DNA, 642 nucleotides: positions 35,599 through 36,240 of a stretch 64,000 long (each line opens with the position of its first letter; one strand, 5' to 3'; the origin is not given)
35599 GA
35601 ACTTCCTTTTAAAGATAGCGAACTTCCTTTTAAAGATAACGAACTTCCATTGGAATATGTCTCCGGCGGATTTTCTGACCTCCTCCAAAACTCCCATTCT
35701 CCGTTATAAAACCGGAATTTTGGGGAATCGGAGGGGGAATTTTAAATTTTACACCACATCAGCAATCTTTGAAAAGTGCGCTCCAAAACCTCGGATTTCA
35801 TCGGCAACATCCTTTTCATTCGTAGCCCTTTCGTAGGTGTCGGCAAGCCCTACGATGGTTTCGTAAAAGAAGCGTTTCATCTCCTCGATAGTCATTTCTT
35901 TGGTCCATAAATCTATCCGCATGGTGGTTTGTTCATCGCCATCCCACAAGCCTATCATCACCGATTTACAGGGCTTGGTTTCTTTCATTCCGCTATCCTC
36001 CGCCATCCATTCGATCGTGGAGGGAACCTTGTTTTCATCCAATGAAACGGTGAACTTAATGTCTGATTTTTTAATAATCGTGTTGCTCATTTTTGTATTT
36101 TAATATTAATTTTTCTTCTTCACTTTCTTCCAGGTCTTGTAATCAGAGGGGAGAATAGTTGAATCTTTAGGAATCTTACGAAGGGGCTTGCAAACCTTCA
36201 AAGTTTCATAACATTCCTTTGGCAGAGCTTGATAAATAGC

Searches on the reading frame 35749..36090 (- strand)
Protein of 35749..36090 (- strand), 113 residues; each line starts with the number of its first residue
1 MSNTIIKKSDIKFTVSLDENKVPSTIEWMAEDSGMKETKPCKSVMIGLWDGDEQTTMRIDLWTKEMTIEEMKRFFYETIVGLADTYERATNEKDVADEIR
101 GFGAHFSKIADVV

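Call 55: search_protein_families(library=pfam, proteins=[window:35749-36090:-], max_evalue=0.001)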
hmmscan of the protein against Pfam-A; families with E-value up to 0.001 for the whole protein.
window:35749-36090:- (113 aa): 1 family
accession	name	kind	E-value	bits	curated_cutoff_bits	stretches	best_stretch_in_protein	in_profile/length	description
PF19937.4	GldC-like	-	5.9e-34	116.9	25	1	23-108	1-86/90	Gliding motility-associated protein GldC-like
